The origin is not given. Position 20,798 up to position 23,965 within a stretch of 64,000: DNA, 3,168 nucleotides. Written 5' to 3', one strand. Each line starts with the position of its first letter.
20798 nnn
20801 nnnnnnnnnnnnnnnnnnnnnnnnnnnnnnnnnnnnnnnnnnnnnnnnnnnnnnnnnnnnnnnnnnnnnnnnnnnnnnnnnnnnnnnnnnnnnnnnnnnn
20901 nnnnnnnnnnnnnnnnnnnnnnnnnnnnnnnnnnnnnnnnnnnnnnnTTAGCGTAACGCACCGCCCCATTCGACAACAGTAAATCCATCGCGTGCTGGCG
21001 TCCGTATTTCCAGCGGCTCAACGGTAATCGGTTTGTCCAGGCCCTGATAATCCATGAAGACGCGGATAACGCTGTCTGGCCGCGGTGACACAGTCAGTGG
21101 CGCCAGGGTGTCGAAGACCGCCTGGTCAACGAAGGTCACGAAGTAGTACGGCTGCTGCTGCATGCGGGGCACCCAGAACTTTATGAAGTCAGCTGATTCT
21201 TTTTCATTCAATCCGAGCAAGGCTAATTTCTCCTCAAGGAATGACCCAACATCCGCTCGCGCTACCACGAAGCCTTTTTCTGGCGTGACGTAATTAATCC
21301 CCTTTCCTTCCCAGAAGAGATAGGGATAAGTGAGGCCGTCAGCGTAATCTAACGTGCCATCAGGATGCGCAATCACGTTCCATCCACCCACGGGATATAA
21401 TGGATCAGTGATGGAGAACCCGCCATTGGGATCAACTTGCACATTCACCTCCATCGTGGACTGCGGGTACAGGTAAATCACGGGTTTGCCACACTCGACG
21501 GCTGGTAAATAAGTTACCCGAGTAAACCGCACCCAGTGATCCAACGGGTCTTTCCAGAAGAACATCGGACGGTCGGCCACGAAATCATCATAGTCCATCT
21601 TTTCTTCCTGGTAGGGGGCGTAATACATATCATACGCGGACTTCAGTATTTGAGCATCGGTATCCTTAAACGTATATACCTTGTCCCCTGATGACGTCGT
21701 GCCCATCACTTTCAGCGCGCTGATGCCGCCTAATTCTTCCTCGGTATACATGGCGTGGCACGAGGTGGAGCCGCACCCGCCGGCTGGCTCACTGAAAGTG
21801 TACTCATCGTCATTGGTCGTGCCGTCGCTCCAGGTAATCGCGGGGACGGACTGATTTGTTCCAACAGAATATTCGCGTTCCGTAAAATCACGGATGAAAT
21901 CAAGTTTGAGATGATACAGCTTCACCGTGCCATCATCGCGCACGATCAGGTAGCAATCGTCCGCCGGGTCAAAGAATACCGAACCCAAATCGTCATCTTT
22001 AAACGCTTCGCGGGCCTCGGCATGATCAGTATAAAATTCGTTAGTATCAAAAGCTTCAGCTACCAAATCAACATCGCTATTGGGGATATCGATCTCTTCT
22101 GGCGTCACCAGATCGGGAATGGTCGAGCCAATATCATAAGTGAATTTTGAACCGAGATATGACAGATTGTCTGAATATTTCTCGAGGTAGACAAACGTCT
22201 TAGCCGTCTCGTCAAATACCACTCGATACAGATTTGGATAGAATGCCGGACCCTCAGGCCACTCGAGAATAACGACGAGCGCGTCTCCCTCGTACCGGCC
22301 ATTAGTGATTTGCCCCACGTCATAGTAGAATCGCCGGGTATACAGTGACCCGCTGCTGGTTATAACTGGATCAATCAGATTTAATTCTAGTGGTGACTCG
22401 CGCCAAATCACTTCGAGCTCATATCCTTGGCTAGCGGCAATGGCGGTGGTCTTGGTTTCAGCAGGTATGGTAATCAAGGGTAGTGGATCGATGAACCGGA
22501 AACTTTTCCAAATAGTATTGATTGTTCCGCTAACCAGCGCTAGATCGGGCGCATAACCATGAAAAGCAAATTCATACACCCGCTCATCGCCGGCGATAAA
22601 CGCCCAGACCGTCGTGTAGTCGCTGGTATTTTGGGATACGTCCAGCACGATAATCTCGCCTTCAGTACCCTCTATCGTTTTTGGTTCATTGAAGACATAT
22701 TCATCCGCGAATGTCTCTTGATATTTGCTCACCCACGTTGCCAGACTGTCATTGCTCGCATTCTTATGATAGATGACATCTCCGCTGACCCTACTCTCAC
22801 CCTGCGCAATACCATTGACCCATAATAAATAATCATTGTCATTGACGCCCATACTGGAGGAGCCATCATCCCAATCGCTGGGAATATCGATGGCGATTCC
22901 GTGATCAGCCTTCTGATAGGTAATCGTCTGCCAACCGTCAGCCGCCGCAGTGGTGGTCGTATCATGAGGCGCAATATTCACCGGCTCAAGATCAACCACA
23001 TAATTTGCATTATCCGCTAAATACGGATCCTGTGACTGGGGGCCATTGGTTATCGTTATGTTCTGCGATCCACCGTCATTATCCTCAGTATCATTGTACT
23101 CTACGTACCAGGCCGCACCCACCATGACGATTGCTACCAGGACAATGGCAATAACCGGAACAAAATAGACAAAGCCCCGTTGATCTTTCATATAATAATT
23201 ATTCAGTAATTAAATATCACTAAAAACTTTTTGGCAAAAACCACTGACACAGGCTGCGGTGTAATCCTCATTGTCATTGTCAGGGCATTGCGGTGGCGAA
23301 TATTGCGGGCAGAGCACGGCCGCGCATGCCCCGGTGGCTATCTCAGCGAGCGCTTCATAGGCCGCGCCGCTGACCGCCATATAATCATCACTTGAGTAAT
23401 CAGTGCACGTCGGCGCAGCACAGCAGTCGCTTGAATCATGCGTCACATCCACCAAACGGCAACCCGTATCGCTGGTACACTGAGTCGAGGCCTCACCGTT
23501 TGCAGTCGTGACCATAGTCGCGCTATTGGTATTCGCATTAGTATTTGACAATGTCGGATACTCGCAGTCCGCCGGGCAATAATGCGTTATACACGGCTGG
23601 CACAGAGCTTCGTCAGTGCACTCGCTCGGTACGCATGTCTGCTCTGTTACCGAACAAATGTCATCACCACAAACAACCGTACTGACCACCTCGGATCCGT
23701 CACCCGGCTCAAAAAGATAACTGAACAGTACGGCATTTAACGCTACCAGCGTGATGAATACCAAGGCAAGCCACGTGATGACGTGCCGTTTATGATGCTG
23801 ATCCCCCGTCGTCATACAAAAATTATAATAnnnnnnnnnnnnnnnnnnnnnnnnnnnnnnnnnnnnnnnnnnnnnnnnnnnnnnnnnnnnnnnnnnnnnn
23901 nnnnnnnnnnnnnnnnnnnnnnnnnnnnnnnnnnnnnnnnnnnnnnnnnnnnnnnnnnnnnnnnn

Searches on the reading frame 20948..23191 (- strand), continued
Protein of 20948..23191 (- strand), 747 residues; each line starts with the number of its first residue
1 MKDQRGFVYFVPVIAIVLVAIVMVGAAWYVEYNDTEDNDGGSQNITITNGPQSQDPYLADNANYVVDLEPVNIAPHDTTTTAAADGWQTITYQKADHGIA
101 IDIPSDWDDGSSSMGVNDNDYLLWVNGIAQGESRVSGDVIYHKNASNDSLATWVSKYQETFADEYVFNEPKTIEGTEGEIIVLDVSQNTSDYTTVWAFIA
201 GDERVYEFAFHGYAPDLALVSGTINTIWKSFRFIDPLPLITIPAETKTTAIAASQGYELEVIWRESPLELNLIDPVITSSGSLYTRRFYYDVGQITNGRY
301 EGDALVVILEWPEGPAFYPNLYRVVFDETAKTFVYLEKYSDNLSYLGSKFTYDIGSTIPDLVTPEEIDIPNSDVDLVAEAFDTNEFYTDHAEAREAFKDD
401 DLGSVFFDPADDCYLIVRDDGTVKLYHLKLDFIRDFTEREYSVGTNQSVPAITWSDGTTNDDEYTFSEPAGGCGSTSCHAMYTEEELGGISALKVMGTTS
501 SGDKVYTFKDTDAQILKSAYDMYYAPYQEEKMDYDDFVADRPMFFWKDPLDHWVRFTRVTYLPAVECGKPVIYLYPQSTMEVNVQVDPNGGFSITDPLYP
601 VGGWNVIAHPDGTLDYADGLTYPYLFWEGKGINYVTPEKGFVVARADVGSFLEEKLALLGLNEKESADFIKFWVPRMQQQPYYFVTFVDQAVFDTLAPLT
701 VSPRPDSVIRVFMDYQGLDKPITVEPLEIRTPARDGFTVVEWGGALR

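Call 44: predict_structure(alignment_id=A1)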
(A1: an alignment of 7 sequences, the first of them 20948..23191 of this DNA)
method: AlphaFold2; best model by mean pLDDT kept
length: 747 residues; sequences in the alignment: 7
mean_pLDDT: 50.5   pTM: 0.36
mean pLDDT of the five models: 50.5, 47.4, 43.9, 43.7, 38.5
residues with pLDDT >= 90: 6; 70-90: 178; 50-70: 169; < 50: 394
segments of 3 or more residues with pLDDT < 50: 1-15, 17-85, 130-132, 236-363, 380-388, 436-449, 468-477, 524-530, 560-578, 584-603, 619-642, 680-747
pLDDT, mean of each block of 10 residues (from residue 1): 32 45 35 24 20 22 27 26 49 60 70 56 65 69 82 86 70 75 65 79 82 72 78 52 24 25 25 25 33 29 32 28 38 33 24 23 59 67 38 72 70 64 64 50 31 74 55 44 84 84 84 80 46 77 81 73 29 46 41 31 53 55 39 34 58 59 60 58 46 38 32 37 27 38 30
secondary structure, 60 per line:
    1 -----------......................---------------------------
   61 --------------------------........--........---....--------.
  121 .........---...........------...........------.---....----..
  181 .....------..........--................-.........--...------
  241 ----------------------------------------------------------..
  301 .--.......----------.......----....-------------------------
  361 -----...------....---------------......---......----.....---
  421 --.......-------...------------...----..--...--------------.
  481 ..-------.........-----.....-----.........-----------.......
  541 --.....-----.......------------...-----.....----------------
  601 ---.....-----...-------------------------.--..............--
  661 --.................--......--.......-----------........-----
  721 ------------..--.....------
elements in order (helices of 4 or more, strands of 3 or more residues): H12-33 E87-94 E97-104 E108-111 E120-129 E133-143 H150-160 E171-174 E179-185 E192-201 E204-213 H214-219 H221-229 E232-234 E299-301 E304-310 E321-327 E332-335 E366-368 E375-378 E394-399 E403-408 E413-417 E423-429 E452-454 E463-465 E480-482 E493-498 E504-508 H514-522 H534-540 E543-547 E553-559 E572-574 E580-584 E604-608 E614-616 H645-658 H663-679 E682-687 H690-696 E708-715 E737-741

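Call 50: search_protein_families(library=pfam, proteins=[L017:5931-7742:+, L018:7440-9272:+, L020:270-2117:+, L026:4039-5541:+, L091:6590-8158:+, L085:3738-5597:+, L063:2818-4665:+], max_evalue=0.01)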
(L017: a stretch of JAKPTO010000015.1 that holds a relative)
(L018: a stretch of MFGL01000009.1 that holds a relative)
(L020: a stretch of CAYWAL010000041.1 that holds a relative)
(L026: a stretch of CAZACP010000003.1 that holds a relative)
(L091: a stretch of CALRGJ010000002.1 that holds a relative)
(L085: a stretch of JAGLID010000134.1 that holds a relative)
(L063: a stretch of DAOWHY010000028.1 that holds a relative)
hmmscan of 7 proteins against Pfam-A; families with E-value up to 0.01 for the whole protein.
L017:5931-7742:+ (603 aa): 3 families
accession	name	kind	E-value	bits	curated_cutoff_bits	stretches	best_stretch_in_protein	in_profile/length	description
PF09587.15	PGA_cap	-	1.2e-57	195.8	27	1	307-534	3-255/255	Bacterial capsule synthesis protein PGA_cap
PF01875.22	Memo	-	2.4e-22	79.9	27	1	80-235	39-195/269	Memo-like protein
PF06180.16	CbiK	-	0.0037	17.1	26.2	0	165-268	98-202/262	Cobalt chelatase (CbiK)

L018:7440-9272:+ (610 aa): 2 families
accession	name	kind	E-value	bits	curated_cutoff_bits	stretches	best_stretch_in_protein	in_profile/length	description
PF09587.15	PGA_cap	-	1.4e-64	218.5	27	1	311-540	3-255/255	Bacterial capsule synthesis protein PGA_cap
PF01875.22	Memo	-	6.4e-24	85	27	1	79-279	38-253/269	Memo-like protein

L020:270-2117:+ (615 aa): 2 families
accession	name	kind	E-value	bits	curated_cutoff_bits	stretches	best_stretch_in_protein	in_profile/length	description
PF09587.15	PGA_cap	-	2.5e-60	204.6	27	1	316-538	2-255/255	Bacterial capsule synthesis protein PGA_cap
PF01875.22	Memo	-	4.7e-24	85.5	27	1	90-290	45-259/269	Memo-like protein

L026:4039-5541:+ (500 aa): 1 family
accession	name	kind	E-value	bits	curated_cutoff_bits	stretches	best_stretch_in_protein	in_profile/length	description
PF01875.22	Memo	-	1.3e-23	84.1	27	1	78-275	46-257/269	Memo-like protein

L091:6590-8158:+ (522 aa): 2 families
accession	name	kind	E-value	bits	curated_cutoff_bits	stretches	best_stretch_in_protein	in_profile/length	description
PF01875.22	Memo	-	2.2e-18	66.9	27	1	61-272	38-264/269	Memo-like protein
PF09587.15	PGA_cap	-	2e-12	47.6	27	1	370-452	173-254/255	Bacterial capsule synthesis protein PGA_cap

L085:3738-5597:+ (619 aa): 3 families
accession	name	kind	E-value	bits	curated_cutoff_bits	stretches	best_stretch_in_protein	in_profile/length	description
PF09587.15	PGA_cap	-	2.1e-58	198.3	27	1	316-539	1-255/255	Bacterial capsule synthesis protein PGA_cap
PF01875.22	Memo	-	9e-23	81.3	27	1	91-289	45-257/269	Memo-like protein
PF25509.1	DUF7916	-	0.0016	18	27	1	434-521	122-208/296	Domain of unknown function (DUF7916)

L063:2818-4665:+ (615 aa): 2 families
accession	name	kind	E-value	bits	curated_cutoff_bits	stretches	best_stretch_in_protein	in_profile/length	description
PF09587.15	PGA_cap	-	1.3e-55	189.1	27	1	327-550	2-255/255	Bacterial capsule synthesis protein PGA_cap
PF01875.22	Memo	-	1.1e-25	90.8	27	1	107-264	50-215/269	Memo-like protein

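Call 77: list_cluster_members(proteins=[P0133, P0138, P0142, P0151, P0165, P0181, P0204, P0241, P0250, P0128])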
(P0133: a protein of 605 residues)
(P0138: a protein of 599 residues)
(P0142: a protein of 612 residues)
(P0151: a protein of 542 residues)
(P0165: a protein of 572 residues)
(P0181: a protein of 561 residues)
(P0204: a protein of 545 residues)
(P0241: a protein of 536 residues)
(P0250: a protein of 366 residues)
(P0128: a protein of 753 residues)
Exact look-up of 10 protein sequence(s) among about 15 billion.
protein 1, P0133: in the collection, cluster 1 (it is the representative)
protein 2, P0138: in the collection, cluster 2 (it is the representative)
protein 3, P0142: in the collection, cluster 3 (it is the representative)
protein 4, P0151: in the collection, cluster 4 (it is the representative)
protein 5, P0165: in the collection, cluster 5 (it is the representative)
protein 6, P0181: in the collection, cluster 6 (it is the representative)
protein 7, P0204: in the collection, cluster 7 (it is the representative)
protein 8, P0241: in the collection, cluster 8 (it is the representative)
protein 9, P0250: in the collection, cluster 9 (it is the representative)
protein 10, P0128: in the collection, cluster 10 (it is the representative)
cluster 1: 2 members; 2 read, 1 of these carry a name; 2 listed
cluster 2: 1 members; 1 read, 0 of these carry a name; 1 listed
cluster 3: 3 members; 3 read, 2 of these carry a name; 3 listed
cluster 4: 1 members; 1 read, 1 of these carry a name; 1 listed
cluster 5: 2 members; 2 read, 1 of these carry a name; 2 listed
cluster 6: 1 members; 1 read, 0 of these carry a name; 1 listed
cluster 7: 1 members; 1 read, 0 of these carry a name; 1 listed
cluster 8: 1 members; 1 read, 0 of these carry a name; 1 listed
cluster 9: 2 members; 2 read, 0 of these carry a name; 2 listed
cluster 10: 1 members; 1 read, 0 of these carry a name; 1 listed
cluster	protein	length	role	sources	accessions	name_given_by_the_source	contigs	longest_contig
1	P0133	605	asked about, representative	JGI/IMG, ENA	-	-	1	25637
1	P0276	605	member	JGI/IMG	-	hypothetical protein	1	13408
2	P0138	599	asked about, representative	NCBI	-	-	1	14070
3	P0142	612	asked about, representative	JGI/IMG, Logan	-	hypothetical protein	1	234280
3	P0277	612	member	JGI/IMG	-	hypothetical protein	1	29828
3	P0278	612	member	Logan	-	-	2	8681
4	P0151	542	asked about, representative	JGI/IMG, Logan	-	hypothetical protein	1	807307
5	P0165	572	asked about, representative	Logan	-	-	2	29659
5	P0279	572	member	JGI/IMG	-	hypothetical protein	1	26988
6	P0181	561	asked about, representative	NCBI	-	-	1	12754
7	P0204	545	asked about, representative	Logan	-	-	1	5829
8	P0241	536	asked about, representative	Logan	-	-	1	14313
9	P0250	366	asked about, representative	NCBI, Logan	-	-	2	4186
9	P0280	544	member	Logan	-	-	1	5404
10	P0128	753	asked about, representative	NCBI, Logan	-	-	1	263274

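Call 94: search_protein_families(library=pfam, alignment_id=A2, max_evalue=0.01)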
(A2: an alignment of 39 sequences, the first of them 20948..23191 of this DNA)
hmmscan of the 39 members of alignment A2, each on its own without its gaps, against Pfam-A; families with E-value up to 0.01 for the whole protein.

A. member 1, window:20948-23191:- (747 aa): 0 families

B. families by the number of members that match (of 39 scanned): 8 families
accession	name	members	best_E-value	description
PF18884.5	TSP3_bac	2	3.2e-11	Bacterial TSP3 repeat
PF18933.6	PsbP_2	2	0.00029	PsbP-like protein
PF00395.25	SLH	1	8.1e-23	S-layer homology domain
PF13517.12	FG-GAP_3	1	0.0005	FG-GAP-like repeat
PF01789.22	PsbP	1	0.0013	PsbP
PF17204.8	Sid-5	1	0.0028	Sid-5 family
PF25706.1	HCMV_UL116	1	0.0086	Human cytomegalovirus UL116 protein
PF14625.12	Lustrin_cystein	1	0.009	Lustrin, cysteine-rich repeated domain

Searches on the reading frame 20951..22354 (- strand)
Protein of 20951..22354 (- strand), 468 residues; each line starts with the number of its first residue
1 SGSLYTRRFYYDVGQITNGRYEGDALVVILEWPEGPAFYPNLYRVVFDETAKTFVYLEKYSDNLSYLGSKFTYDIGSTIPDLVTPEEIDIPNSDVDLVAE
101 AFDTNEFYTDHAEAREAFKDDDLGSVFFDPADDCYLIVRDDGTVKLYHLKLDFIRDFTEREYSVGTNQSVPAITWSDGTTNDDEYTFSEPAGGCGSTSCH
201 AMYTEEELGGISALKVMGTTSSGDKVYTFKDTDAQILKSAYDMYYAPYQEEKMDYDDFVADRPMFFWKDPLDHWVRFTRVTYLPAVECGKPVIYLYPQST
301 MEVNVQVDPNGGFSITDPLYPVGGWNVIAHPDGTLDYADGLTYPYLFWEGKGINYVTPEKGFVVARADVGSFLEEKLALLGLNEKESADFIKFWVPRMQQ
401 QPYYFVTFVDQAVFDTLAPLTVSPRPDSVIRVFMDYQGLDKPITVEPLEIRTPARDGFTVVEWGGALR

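Call 56: predict_structure(alignment_id=A3)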
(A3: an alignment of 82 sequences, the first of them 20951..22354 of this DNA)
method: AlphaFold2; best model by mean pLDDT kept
length: 468 residues; sequences in the alignment: 82
mean_pLDDT: 91.4   pTM: 0.81
mean pLDDT of the five models: 91.4, 91.3, 91.3, 90.9, 90.5
residues with pLDDT >= 90: 367; 70-90: 74; 50-70: 16; < 50: 11
segments of 3 or more residues with pLDDT < 50: 1-4, 161-164, 192-194
pLDDT, mean of each block of 10 residues (from residue 1): 64 96 97 77 95 94 82 93 95 94 90 97 97 95 95 75 65 98 89 63 96 98 98 96 85 96 98 96 86 96 94 88 96 94 95 87 98 98 97 96 97 88 95 96 96 96 91
secondary structure, 60 per line:
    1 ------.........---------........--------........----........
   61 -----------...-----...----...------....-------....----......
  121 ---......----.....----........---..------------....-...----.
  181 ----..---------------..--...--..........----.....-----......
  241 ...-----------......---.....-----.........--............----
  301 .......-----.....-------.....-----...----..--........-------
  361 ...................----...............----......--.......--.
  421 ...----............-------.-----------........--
elements in order: E7-15 E25-32 E41-48 E53-57 E72-74 E87-89 E96-99 E115-120 E124-129 E134-138 E143-150 E168-171 E173-175 E214-220 E225-229 H235-243 H255-260 E264-268 E274-279 E285-296 E301-307 E313-317 E325-329 E335-337 E346-353 E361-365 H366-379 H384-398 E403-408 H411-417 E420-423 E428-439 E459-466

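Call 61: fold_search(model_id=the predicted structure, library=pdb)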
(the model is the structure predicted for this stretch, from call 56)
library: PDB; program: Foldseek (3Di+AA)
matches with E <= 10: 306; with E <= 0.001: 0
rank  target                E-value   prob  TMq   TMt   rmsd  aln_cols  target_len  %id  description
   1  5ho2                  3.8e-02  0.04  0.09  0.06  24.5       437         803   11  Crystal structure of AbnA (open conformation), a GH43 extracellular arabinanase from Geobacillus stearothermophilus (released 2017-02-01)
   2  2bzd_A                4.0e-02  0.06  0.09  0.08  25.1       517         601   12  Galactose recognition by the carbohydrate-binding module of a bacterial sialidase. (released 2005-08-19)
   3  4ffh_D                7.4e-02  0.06  0.10  0.10  22.4       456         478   10  Crystal Structure of Levan Fructotransferase D54N mutant from Arthrobacter ureafaciens in complex with sucrose (released 2012-07-18)
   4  4fff_A                8.2e-02  0.09  0.13  0.13  22.9       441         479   10  Crystal Structure of Levan Fructotransferase from Arthrobacter ureafaciens (released 2012-07-18)
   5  2bzd_C                8.7e-02  0.04  0.10  0.08  22.8       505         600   11  Galactose recognition by the carbohydrate-binding module of a bacterial sialidase. (released 2005-08-19)
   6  5ho0                  1.3e-01  0.03  0.10  0.07  23.8       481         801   12  Crystal structure of AbnA (closed conformation), a GH43 extracellular arabinanase from Geobacillus stearothermophilus (released 2017-02-01)
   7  7eeb_H                1.9e-01  0.05  0.11  0.07  25.0       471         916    7  Structure of the CatSpermasome (released 2021-07-28)
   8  7k1r_C                1.9e-01  0.03  0.10  0.09  22.2       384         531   11  X-ray Structure of an Enterobacter GH43 Beta-Xylosidase: EcXyl43 F507A mutant (released 2021-11-10)
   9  9saf_A                2.5e-01  0.02  0.08  0.06  16.5       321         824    9  Ternary PROTAC-mediated complex of BRD4-BD1/CRBN/DDB1 and JQ1-AcQ bifunctional degrader (released 2025-10-01)
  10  7opi_A                2.9e-01  0.02  0.09  0.06  25.7       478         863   10  Structure of a minimal SF3B core in complex with the inactive modulator spliceostatin E (form I) (released 2021-08-04)
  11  8uws_A                3.2e-01  0.02  0.08  0.08  21.1       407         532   10  Cryo-EM structure of an Enterobacter GH43 Beta-Xylosidase: EcXyl43 (released 2024-05-15)
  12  9pd4_N                4.3e-01  0.02  0.10  0.11  25.4       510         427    9  NER dual incision complex - DuIM (released 2026-02-18)
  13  6jla_B                4.7e-01  0.03  0.06  0.11  14.6       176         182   10  Crystal structure of a mouse ependymin related protein (released 2020-03-04)
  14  4ffg_A                4.7e-01  0.02  0.10  0.10  22.4       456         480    9  Crystal Structure of Levan Fructotransferase from Arthrobacter ureafaciens in complex with DFA-IV (released 2012-07-18)
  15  5tsp_A                5.0e-01  0.07  0.11  0.11  19.3       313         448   11  Crystal structure of the catalytic domain of Clostridium perfringens neuraminidase (NanI) in complex with a CHES (released 2017-03-29)
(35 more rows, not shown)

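Call 92: search_solved_structures(query=A3, max_evalue=1, show_alignments=0)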
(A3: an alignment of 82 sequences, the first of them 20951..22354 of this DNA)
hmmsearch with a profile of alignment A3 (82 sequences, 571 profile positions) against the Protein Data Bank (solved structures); distinct sequences matched with E-value up to 1: 1.
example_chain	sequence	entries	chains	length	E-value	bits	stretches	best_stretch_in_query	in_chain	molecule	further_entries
8e2l_C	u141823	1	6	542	0.56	12.5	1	487-516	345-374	Twinkle mtDNA helicase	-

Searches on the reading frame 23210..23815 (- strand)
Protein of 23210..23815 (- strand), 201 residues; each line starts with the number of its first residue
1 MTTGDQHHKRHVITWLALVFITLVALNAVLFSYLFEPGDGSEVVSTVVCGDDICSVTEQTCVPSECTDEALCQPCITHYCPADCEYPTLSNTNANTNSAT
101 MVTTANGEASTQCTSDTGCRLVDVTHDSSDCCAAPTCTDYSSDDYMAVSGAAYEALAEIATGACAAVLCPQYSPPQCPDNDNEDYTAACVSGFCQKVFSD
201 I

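Call 3: search_protein_families(library=pfam, proteins=[window:23210-23815:-], max_evalue=0.1)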
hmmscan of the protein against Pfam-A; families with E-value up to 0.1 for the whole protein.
window:23210-23815:- (201 aa): 0 families

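Call 4: search_protein_families(library=ncbifam, proteins=[window:23210-23815:-], max_evalue=0.1)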
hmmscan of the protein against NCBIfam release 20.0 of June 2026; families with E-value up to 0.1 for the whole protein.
window:23210-23815:- (201 aa): 0 families
